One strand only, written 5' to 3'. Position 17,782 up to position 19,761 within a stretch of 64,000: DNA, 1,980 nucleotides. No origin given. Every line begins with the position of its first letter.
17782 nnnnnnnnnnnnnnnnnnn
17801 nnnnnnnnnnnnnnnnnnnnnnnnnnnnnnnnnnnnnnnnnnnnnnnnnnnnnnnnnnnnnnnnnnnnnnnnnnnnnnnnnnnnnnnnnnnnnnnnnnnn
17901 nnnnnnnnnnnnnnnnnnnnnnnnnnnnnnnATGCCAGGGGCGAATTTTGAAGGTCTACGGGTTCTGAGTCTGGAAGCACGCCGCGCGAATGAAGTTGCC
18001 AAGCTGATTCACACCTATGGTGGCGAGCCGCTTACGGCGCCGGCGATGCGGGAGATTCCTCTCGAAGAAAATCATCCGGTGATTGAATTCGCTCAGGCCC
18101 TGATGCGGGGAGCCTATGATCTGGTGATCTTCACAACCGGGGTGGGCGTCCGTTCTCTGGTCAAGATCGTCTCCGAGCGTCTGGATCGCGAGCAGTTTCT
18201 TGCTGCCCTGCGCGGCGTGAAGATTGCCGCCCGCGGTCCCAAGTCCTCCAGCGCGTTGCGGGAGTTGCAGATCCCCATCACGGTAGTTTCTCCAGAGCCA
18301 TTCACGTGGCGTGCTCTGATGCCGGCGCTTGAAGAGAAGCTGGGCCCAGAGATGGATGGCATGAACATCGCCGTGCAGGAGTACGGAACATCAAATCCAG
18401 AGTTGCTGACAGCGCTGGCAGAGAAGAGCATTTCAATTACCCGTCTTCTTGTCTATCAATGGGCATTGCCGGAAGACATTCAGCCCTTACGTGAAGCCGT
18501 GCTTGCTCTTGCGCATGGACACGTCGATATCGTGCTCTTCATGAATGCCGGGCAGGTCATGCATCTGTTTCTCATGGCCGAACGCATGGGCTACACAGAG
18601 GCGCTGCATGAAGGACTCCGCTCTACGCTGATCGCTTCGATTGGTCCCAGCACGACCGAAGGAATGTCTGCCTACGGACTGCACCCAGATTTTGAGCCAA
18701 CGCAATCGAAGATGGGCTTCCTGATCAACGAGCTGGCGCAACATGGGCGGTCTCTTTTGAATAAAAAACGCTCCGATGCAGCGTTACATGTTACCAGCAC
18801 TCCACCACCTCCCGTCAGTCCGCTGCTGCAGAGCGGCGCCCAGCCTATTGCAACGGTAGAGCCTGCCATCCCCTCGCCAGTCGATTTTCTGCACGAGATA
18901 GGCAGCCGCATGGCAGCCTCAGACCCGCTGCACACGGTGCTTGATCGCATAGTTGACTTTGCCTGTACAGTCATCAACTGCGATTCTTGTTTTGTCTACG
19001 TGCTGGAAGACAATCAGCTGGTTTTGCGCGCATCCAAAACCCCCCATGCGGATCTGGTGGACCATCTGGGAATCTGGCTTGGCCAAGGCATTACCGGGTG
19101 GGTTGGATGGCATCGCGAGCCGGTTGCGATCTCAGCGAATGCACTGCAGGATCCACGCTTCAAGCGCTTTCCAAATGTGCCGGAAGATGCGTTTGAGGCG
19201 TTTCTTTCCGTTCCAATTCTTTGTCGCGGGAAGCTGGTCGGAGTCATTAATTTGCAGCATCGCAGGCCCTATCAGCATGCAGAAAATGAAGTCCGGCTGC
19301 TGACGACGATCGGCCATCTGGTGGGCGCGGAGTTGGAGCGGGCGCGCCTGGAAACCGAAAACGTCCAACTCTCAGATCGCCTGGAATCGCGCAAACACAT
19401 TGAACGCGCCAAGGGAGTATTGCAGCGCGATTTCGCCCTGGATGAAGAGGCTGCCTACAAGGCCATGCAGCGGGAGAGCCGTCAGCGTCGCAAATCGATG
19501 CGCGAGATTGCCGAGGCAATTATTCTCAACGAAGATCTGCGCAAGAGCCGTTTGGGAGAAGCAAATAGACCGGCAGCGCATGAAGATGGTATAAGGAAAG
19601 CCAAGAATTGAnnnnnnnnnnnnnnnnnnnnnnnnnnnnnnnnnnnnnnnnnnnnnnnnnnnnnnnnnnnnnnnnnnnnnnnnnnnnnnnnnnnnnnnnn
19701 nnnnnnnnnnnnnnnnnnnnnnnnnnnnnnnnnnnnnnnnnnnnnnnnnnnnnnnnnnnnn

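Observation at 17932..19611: HemD-GAF-ANTAR fusion: an NnaR-like nitrate regulator with an RNA-binding output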

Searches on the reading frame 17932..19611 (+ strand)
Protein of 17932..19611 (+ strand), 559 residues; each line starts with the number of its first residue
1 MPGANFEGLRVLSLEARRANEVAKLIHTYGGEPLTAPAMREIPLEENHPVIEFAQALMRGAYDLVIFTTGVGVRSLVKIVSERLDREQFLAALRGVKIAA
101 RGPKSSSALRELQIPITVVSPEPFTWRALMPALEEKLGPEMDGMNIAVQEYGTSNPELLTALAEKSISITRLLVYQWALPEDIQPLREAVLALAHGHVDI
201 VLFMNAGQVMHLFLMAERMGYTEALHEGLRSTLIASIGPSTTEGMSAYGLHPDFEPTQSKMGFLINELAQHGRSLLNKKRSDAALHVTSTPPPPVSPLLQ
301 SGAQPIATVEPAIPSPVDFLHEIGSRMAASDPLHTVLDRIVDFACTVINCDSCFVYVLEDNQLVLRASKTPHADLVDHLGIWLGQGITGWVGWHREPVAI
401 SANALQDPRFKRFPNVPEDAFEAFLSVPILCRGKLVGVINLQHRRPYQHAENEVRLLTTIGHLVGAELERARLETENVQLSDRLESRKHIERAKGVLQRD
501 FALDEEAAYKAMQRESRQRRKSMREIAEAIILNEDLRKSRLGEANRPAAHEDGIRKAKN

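Call 5: search_protein_families(library=pfam, proteins=[window:17932-19611:+], max_evalue=0.01)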
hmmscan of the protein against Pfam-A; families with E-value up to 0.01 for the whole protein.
window:17932-19611:+ (559 aa): 5 families
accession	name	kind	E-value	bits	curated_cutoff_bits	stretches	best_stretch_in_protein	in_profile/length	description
PF02602.20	HEM4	-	2.1e-35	122.4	27.5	1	21-265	2-230/231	Uroporphyrinogen-III synthase HemD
PF01590.32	GAF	-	2.4e-17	64.2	22.4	1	333-468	2-133/133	GAF domain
PF03861.19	ANTAR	-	2.1e-16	59.9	27.3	1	479-531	2-54/54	ANTAR domain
PF13185.12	GAF_2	-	5e-15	56.3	28.6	1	332-466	3-133/136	GAF domain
PF13492.12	GAF_3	-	7.5e-10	39.7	27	1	336-470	5-129/129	GAF domain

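Call 6: find_homologous_proteins(query=window:17932-19611:+, max_evalue=0.00001)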
Query window:17932-19611:+ (559 aa): 2714 proteins with E <= 0.00001 among 8000 candidates; the best 120 are listed.
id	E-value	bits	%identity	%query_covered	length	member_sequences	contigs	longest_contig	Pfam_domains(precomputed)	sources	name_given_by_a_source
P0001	0.0e+0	1162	92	100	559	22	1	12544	PF13185.13,PF01590.33,PF03861.20,PF13492.13,PF02602.21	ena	-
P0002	0.0e+0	1131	93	97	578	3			PF13185.13,PF01590.33,PF03861.20,PF13492.13,PF02602.21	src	-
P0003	0.0e+0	1092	87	100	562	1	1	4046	PF13185.13,PF01590.33,PF03861.20,PF13492.13,PF02602.21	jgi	jgi:uroporphyrinogen-III synthase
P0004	0.0e+0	1091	87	100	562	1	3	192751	PF13185.13,PF01590.33,PF03861.20,PF13492.13,PF02602.21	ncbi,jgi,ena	jgi:uroporphyrinogen-III synthase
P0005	0.0e+0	1086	86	100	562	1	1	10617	PF13185.13,PF01590.33,PF03861.20,PF13492.13,PF02602.21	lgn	-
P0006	0.0e+0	1077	86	100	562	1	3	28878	PF13185.13,PF01590.33,PF03861.20,PF13492.13,PF02602.21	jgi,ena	jgi:uroporphyrinogen-III synthase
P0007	0.0e+0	1076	87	100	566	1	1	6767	PF13185.13,PF01590.33,PF03861.20,PF13492.13,PF02602.21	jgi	jgi:uroporphyrinogen-III synthase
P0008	0.0e+0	1072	86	100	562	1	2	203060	PF13185.13,PF01590.33,PF03861.20,PF13492.13,PF02602.21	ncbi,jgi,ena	jgi:uroporphyrinogen-III synthase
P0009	0.0e+0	1071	87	98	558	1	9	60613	PF13185.13,PF01590.33,PF03861.20,PF13492.13,PF02602.21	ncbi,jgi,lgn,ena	jgi:uroporphyrinogen-III synthase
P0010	0.0e+0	1069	86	98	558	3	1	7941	PF13185.13,PF01590.33,PF03861.20,PF13492.13,PF02602.21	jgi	jgi:uroporphyrinogen-III synthase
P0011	0.0e+0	1066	86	98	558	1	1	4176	PF13185.13,PF01590.33,PF03861.20,PF13492.13,PF02602.21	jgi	jgi:uroporphyrinogen-III synthase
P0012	0.0e+0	1064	85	100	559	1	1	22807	PF13185.13,PF01590.33,PF03861.20,PF13492.13,PF02602.21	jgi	jgi:uroporphyrinogen-III synthase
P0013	0.0e+0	1056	85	98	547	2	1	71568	PF13185.13,PF01590.33,PF03861.20,PF13492.13,PF02602.21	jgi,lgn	-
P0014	0.0e+0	1055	87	97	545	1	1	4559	PF13185.13,PF01590.33,PF03861.20,PF13492.13,PF02602.21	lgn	-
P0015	0.0e+0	1055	84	100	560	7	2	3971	PF13185.13,PF01590.33,PF03861.20,PF13492.13,PF02602.21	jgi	jgi:uroporphyrinogen-III synthase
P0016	0.0e+0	1054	85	99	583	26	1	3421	PF13185.13,PF01590.33,PF03861.20,PF13492.13,PF02602.21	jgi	jgi:uroporphyrinogen-III synthase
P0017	0.0e+0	1050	86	98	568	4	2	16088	PF13185.13,PF01590.33,PF03861.20,PF13492.13,PF02602.21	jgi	jgi:uroporphyrinogen-III synthase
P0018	0.0e+0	1048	85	98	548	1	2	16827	PF13185.13,PF01590.33,PF03861.20,PF13492.13,PF02602.21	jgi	jgi:uroporphyrinogen-III synthase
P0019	0.0e+0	1038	83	100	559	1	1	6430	PF13185.13,PF01590.33,PF03861.20,PF13492.13,PF02602.21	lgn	-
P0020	0.0e+0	1036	85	98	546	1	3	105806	PF13185.13,PF01590.33,PF03861.20,PF13492.13,PF02602.21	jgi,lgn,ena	jgi:uroporphyrinogen-III synthase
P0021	0.0e+0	1036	84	98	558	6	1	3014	PF13185.13,PF01590.33,PF03861.20,PF13492.13,PF02602.21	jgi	-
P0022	0.0e+0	1036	82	100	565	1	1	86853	PF13185.13,PF01590.33,PF03861.20,PF13492.13,PF02602.21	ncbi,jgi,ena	-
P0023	0.0e+0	1036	82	100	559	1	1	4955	PF13185.13,PF01590.33,PF03861.20,PF13492.13,PF02602.21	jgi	-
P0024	0.0e+0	1034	82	99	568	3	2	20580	PF13185.13,PF01590.33,PF03861.20,PF13492.13,PF02602.21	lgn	-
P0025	0.0e+0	1034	82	100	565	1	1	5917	PF13185.13,PF01590.33,PF03861.20,PF13492.13,PF02602.21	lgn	-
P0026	0.0e+0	1033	82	98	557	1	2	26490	PF13185.13,PF01590.33,PF03861.20,PF13492.13,PF02602.21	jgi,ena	jgi:uroporphyrinogen-III synthase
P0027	0.0e+0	1032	82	100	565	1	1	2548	PF13185.13,PF01590.33,PF03861.20,PF13492.13,PF02602.21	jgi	jgi:uroporphyrinogen-III synthase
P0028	0.0e+0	1032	84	98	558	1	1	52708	PF13185.13,PF01590.33,PF03861.20,PF13492.13,PF02602.21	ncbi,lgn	-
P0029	0.0e+0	1031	85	97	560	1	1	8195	PF13185.13,PF01590.33,PF03861.20,PF13492.13,PF02602.21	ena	-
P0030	0.0e+0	1030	83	100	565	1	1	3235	PF13185.13,PF01590.33,PF03861.20,PF13492.13,PF02602.21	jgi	jgi:uroporphyrinogen-III synthase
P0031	0.0e+0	1030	83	99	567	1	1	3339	PF13185.13,PF01590.33,PF03861.20,PF13492.13,PF02602.21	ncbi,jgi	-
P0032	0.0e+0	1030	84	99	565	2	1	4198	PF13185.13,PF01590.33,PF03861.20,PF13492.13,PF02602.21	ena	-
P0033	0.0e+0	1027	83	99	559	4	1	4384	PF13185.13,PF01590.33,PF03861.20,PF13492.13,PF02602.21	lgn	-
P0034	0.0e+0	1026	82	99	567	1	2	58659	PF13185.13,PF01590.33,PF03861.20,PF13492.13,PF02602.21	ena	-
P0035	0.0e+0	1024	83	100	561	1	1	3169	PF13185.13,PF01590.33,PF03861.20,PF13492.13,PF02602.21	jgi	jgi:uroporphyrinogen-III synthase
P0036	0.0e+0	1022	82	99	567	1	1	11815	PF13185.13,PF01590.33,PF03861.20,PF13492.13,PF02602.21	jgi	jgi:uroporphyrinogen-III synthase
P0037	0.0e+0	1022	82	99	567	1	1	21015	PF13185.13,PF01590.33,PF03861.20,PF13492.13,PF02602.21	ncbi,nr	ncbi:MAG: uroporphyrinogen-III synthase [Acidobacteriota bacterium]|nr:uroporphyrinogen-III synthase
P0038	0.0e+0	1021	81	100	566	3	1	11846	PF13185.13,PF01590.33,PF03861.20,PF13492.13,PF02602.21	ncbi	-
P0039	0.0e+0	1021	82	99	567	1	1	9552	PF13185.13,PF01590.33,PF03861.20,PF13492.13,PF02602.21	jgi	jgi:uroporphyrinogen-III synthase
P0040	0.0e+0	1020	82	98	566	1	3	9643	PF13185.13,PF01590.33,PF03861.20,PF13492.13,PF02602.21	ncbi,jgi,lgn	ncbi:MAG: uroporphyrinogen-III synthase [Terracidiphilus sp.]|jgi:uroporphyrinogen-III synthase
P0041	0.0e+0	1020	83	98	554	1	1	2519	PF13185.13,PF01590.33,PF03861.20,PF13492.13,PF02602.21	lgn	-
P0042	0.0e+0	1020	82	98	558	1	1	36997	PF13185.13,PF01590.33,PF03861.20,PF13492.13,PF02602.21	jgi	jgi:uroporphyrinogen-III synthase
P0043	0.0e+0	1019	81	99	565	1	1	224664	PF13185.13,PF01590.33,PF03861.20,PF13492.13,PF02602.21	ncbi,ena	-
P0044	0.0e+0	1019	81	99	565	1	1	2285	PF13185.13,PF01590.33,PF03861.20,PF13492.13,PF02602.21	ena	-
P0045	0.0e+0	1018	82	99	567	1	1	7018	PF13185.13,PF01590.33,PF03861.20,PF13492.13,PF02602.21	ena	-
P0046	0.0e+0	1018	83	97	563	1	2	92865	PF13185.13,PF01590.33,PF03861.20,PF13492.13,PF02602.21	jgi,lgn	jgi:uroporphyrinogen-III synthase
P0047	0.0e+0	1018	82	99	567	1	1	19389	PF13185.13,PF01590.33,PF03861.20,PF13492.13,PF02602.21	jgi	jgi:uroporphyrinogen-III synthase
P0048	0.0e+0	1017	81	99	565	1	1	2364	PF13185.13,PF01590.33,PF03861.20,PF13492.13,PF02602.21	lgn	-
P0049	0.0e+0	1015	82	99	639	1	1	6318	PF13185.13,PF01590.33,PF03861.20,PF13492.13,PF02602.21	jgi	jgi:uroporphyrinogen-III synthase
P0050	0.0e+0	1015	83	99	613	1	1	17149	PF13185.13,PF01590.33,PF03861.20,PF13492.13,PF02602.21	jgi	jgi:uroporphyrinogen-III synthase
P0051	0.0e+0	1014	82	98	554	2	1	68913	PF13185.13,PF01590.33,PF03861.20,PF13492.13,PF02602.21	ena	-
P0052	0.0e+0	1013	81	99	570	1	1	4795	PF13185.13,PF01590.33,PF03861.20,PF13492.13,PF02602.21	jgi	jgi:uroporphyrinogen-III synthase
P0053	0.0e+0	1012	81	100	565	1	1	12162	PF13185.13,PF01590.33,PF03861.20,PF13492.13,PF02602.21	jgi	jgi:uroporphyrinogen-III synthase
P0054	0.0e+0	1012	82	99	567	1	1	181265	PF13185.13,PF01590.33,PF03861.20,PF13492.13,PF02602.21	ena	-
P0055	0.0e+0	1011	82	99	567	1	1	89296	PF13185.13,PF01590.33,PF03861.20,PF13492.13,PF02602.21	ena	-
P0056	0.0e+0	1010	82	100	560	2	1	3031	PF13185.13,PF01590.33,PF03861.20,PF13492.13,PF02602.21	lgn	-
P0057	0.0e+0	1010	81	99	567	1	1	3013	PF13185.13,PF01590.33,PF03861.20,PF13492.13,PF02602.21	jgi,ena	jgi:uroporphyrinogen-III synthase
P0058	0.0e+0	1010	81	98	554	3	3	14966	PF13185.13,PF01590.33,PF03861.20,PF13492.13,PF02602.21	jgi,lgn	jgi:uroporphyrinogen-III synthase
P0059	1.4e-298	1009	80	99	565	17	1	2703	PF13185.13,PF01590.33,PF03861.20,PF13492.13,PF02602.21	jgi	jgi:uroporphyrinogen-III synthase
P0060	2.5e-298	1008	82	99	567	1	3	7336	PF13185.13,PF01590.33,PF03861.20,PF13492.13,PF02602.21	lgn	-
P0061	3.1e-298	1008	82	98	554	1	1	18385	PF13185.13,PF01590.33,PF03861.20,PF13492.13,PF02602.21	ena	-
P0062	9.8e-298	1006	81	98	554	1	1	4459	PF13185.13,PF01590.33,PF03861.20,PF13492.13,PF02602.21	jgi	-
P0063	1.1e-297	1006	80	98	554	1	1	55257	PF13185.13,PF01590.33,PF03861.20,PF13492.13,PF02602.21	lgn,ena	-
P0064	1.3e-297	1006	83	97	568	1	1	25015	PF13185.13,PF01590.33,PF03861.20,PF13492.13,PF02602.21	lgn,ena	-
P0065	5.1e-297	1004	82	97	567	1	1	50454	PF13185.13,PF01590.33,PF03861.20,PF13492.13,PF02602.21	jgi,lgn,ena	-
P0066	5.1e-297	1004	82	98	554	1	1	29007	PF13185.13,PF01590.33,PF03861.20,PF13492.13,PF02602.21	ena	-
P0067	1.2e-296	1003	81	99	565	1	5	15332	PF13185.13,PF01590.33,PF03861.20,PF13492.13,PF02602.21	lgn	-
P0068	4.8e-296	1001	80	100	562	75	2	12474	PF13185.13,PF01590.33,PF03861.20,PF13492.13,PF02602.21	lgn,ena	-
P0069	4.0e-295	998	79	100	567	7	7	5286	PF13185.13,PF01590.33,PF03861.20,PF13492.13,PF02602.21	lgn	-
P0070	4.4e-295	998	81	99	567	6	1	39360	PF13185.13,PF01590.33,PF03861.20,PF13492.13,PF02602.21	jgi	jgi:uroporphyrinogen-III synthase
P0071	4.7e-295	997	80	98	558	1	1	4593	PF13185.13,PF01590.33,PF03861.20,PF13492.13,PF02602.21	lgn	-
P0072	1.1e-294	996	82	98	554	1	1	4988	PF13185.13,PF01590.33,PF03861.20,PF13492.13,PF02602.21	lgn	-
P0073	2.1e-294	995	80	99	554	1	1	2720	PF13185.13,PF01590.33,PF03861.20,PF13492.13,PF02602.21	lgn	-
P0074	3.5e-294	995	81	99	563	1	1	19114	PF13185.13,PF01590.33,PF03861.20,PF13492.13,PF02602.21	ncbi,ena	-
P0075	4.1e-294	994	79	99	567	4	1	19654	PF13185.13,PF01590.33,PF03861.20,PF13492.13,PF02602.21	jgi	jgi:uroporphyrinogen-III synthase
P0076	5.8e-294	994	80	99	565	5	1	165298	PF13185.13,PF01590.33,PF03861.20,PF13492.13,PF02602.21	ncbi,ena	-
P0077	6.6e-294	994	81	99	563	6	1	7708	PF13185.13,PF01590.33,PF03861.20,PF13492.13,PF02602.21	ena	-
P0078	6.8e-294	994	80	99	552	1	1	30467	PF13185.13,PF01590.33,PF03861.20,PF13492.13,PF02602.21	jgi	jgi:uroporphyrinogen-III synthase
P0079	7.0e-294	994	80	99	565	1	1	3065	PF13185.13,PF01590.33,PF03861.20,PF13492.13,PF02602.21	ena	-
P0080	9.3e-294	993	80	99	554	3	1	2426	PF13185.13,PF01590.33,PF03861.20,PF13492.13,PF02602.21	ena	-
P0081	3.9e-293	991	81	98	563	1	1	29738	PF13185.13,PF01590.33,PF03861.20,PF13492.13,PF02602.21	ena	-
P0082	5.0e-293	991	80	99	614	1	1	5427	PF13185.13,PF01590.33,PF03861.20,PF13492.13,PF02602.21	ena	-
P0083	7.6e-293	990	81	99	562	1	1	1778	PF13185.13,PF01590.33,PF03861.20,PF13492.13,PF02602.21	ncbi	-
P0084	9.5e-293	990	80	99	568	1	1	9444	PF13185.13,PF01590.33,PF03861.20,PF13492.13,PF02602.21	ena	-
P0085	1.2e-292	990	80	98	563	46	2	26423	PF13185.13,PF01590.33,PF03861.20,PF13492.13,PF02602.21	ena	-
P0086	3.9e-292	988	80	99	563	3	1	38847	PF13185.13,PF01590.33,PF03861.20,PF13492.13,PF02602.21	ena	-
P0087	7.0e-292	987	80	99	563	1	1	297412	PF13185.13,PF01590.33,PF03861.20,PF13492.13,PF02602.21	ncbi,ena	-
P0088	1.0e-291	986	81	98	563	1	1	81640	PF13185.13,PF01590.33,PF03861.20,PF13492.13,PF02602.21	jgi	jgi:uroporphyrinogen-III synthase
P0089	1.0e-291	986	80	99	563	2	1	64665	PF13185.13,PF01590.33,PF03861.20,PF13492.13,PF02602.21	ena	-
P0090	1.9e-291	986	81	98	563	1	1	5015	PF13185.13,PF01590.33,PF03861.20,PF13492.13,PF02602.21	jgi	-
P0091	4.2e-291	984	81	98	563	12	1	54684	PF13185.13,PF01590.33,PF03861.20,PF13492.13,PF02602.21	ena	-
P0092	4.5e-291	984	81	97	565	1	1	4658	PF13185.13,PF01590.33,PF03861.20,PF13492.13,PF02602.21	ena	-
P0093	5.2e-291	984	79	99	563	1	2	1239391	PF13185.13,PF01590.33,PF03861.20,PF13492.13,PF02602.21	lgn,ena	-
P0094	5.3e-291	984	80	98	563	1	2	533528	PF13185.13,PF01590.33,PF03861.20,PF13492.13,PF02602.21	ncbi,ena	-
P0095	5.8e-291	984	80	98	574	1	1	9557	PF13185.13,PF01590.33,PF03861.20,PF13492.13,PF02602.21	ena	-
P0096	6.9e-291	984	80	98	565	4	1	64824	PF13185.13,PF01590.33,PF03861.20,PF13492.13,PF02602.21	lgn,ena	-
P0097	1.1e-290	983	81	97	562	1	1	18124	PF13185.13,PF01590.33,PF03861.20,PF13492.13,PF02602.21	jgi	jgi:uroporphyrinogen-III synthase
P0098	1.2e-290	983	80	98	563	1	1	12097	PF13185.13,PF01590.33,PF03861.20,PF13492.13,PF02602.21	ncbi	-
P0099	1.5e-290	983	80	98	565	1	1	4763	PF13185.13,PF01590.33,PF03861.20,PF13492.13,PF02602.21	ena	-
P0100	1.7e-290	982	80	98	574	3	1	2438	PF13185.13,PF01590.33,PF03861.20,PF13492.13,PF02602.21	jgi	-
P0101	2.4e-290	982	80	98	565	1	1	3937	PF13185.13,PF01590.33,PF03861.20,PF13492.13,PF02602.21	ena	-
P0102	2.7e-290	982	80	98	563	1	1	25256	PF13185.13,PF01590.33,PF03861.20,PF13492.13,PF02602.21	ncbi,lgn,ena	ncbi:MAG: uroporphyrinogen-III synthase [Terracidiphilus sp.]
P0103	2.8e-290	982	80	98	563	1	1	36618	PF13185.13,PF01590.33,PF03861.20,PF13492.13,PF02602.21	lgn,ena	-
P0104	3.0e-290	982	80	98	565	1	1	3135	PF13185.13,PF01590.33,PF03861.20,PF13492.13,PF02602.21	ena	-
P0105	3.5e-290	981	80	99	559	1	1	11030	PF13185.13,PF01590.33,PF03861.20,PF13492.13,PF02602.21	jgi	jgi:uroporphyrinogen-III synthase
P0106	9.0e-290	980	80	98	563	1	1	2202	PF13185.13,PF01590.33,PF03861.20,PF13492.13,PF02602.21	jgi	-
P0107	9.9e-290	980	80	98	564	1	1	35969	PF13185.13,PF01590.33,PF03861.20,PF13492.13,PF02602.21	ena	-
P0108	1.1e-289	980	79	98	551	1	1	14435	PF13185.13,PF01590.33,PF03861.20,PF13492.13,PF02602.21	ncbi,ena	-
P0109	1.2e-289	980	79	98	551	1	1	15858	PF13185.13,PF01590.33,PF03861.20,PF13492.13,PF02602.21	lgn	-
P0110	1.9e-289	979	81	97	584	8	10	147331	PF13185.13,PF01590.33,PF03861.20,PF13492.13,PF02602.21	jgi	jgi:uroporphyrinogen-III synthase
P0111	2.0e-289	979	80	98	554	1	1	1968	PF13185.13,PF01590.33,PF03861.20,PF13492.13,PF02602.21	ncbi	-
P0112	6.1e-289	977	79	99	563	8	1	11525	PF13185.13,PF01590.33,PF03861.20,PF13492.13,PF02602.21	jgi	jgi:uroporphyrinogen-III synthase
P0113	7.8e-289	977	78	100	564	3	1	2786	PF13185.13,PF01590.33,PF03861.20,PF13492.13,PF02602.21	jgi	jgi:uroporphyrinogen-III synthase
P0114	8.0e-289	977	80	99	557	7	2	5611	PF13185.13,PF01590.33,PF03861.20,PF13492.13,PF02602.21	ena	-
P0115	8.2e-289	977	80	99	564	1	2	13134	PF13185.13,PF01590.33,PF03861.20,PF13492.13,PF02602.21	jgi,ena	-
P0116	9.1e-289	977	80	97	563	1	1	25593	PF13185.13,PF01590.33,PF03861.20,PF13492.13,PF02602.21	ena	-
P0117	1.2e-288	976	79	98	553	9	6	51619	PF13185.13,PF01590.33,PF03861.20,PF13492.13,PF02602.21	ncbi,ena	-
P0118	1.2e-288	976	80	98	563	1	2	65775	PF13185.13,PF01590.33,PF03861.20,PF13492.13,PF02602.21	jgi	jgi:uroporphyrinogen-III synthase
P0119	1.3e-288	976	80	99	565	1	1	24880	PF13185.13,PF01590.33,PF03861.20,PF13492.13,PF02602.21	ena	-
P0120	1.4e-288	976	80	99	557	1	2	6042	PF13185.13,PF01590.33,PF03861.20,PF13492.13,PF02602.21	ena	-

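Call 7: search_protein_families(library=ncbifam, proteins=[window:17932-19611:+], max_evalue=0.001)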
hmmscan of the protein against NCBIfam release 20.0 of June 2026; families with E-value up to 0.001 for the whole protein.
window:17932-19611:+ (559 aa): 6 families
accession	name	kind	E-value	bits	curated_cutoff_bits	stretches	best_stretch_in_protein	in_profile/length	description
NF004584.0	PRK05928.2-1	equivalog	4.7e-41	141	233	1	7-270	5-263/269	uroporphyrinogen-III synthase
NF005568.0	PRK07239.1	equivalog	5.5e-34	117.7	273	1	5-271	9-274/381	uroporphyrinogen-III synthase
NF008283.0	PRK11061.1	equivalog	3.9e-21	75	583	1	320-504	5-188/748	phosphoenolpyruvate--protein phosphotransferase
NF004587.0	PRK05928.2-5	equivalog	1.4e-19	70.6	246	1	18-269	16-238/245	uroporphyrinogen-III synthase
NF004593.0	PRK05928.4-2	equivalog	7.1e-08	32.2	275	0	19-119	14-103/247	uroporphyrinogen-III synthase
NF004583.0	PRK05928.1-5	equivalog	6.1e-06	25.9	432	1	19-248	18-226/250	uroporphyrinogen-III synthase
